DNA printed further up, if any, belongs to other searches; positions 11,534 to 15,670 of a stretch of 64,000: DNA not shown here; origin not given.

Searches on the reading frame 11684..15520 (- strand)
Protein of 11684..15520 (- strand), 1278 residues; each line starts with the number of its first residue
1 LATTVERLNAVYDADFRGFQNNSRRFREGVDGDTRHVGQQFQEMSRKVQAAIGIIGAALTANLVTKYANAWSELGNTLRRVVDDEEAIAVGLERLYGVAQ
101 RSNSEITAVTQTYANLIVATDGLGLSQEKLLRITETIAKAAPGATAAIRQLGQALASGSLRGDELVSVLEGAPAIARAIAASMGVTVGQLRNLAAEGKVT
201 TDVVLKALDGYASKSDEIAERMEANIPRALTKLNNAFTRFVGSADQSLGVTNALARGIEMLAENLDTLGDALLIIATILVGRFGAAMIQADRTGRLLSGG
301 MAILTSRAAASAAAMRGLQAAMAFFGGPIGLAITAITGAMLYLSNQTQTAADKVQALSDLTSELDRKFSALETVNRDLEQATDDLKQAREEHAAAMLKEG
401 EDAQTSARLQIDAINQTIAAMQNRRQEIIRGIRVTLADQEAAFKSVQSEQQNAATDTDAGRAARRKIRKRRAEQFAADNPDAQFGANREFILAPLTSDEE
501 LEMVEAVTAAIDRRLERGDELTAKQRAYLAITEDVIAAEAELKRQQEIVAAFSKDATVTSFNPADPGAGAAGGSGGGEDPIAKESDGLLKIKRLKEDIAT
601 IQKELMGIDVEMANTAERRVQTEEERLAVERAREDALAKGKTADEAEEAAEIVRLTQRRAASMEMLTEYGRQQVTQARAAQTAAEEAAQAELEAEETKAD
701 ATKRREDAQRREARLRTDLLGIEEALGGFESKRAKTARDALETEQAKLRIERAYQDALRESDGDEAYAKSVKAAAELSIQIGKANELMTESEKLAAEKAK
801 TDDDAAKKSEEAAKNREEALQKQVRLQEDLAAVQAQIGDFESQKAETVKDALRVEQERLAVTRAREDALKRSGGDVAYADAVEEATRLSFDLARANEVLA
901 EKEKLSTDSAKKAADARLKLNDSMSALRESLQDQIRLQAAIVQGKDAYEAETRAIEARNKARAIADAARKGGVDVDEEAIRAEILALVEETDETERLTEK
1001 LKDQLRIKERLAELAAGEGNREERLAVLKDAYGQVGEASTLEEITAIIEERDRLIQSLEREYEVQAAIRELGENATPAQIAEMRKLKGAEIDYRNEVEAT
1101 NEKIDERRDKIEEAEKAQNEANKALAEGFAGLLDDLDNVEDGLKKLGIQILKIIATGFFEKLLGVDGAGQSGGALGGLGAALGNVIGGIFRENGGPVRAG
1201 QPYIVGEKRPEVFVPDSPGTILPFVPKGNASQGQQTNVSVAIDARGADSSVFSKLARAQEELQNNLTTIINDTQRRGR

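Call 9: search_protein_families(library=phrogs, proteins=[window:11684-15520:-], max_evalue=0.00001)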
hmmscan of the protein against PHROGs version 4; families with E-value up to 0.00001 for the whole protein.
window:11684-15520:- (1278 aa): 20 families
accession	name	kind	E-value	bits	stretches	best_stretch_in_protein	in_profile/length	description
phrog_3519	-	tail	1.1e-72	247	2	1-290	3-314/959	tail length tape measure protein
phrog_339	-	tail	3e-64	218.8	1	3-289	4-305/1123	tail length tape measure protein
phrog_17300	-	tail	1.7e-53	183.3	1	1-604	1-588/900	tail length tape measure protein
phrog_3336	-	tail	3.9e-52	179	1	35-849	48-858/1051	tail length tape measure protein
phrog_1107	-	tail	1e-51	177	1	17-289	154-432/1252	tail length tape measure protein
phrog_2335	-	tail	7.5e-49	167.6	1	43-715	469-1169/1536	tail length tape measure protein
phrog_31452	-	tail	6.2e-43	148.1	1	29-388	28-396/814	tail length tape measure protein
phrog_12706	-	tail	6e-42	144.9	1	47-559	202-715/1244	tail length tape measure protein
phrog_1506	-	tail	5.4e-38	131.7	1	52-957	58-976/1269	tail length tape measure protein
phrog_32885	-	tail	1.7e-36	126.6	1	32-425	27-409/948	tail length tape measure protein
phrog_7740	-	tail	4e-34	118.2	1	32-461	55-475/2151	tail length tape measure protein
phrog_8010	-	tail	7e-29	101.3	1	47-866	261-1096/1543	tail length tape measure protein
phrog_16297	-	tail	1.1e-25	91.2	1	24-364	54-391/777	tail length tape measure protein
phrog_16889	-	tail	2.3e-25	90.4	1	42-424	59-443/470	tail length tape measure protein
phrog_1068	-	tail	3.5e-22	79.9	1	17-321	67-368/706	tail length tape measure protein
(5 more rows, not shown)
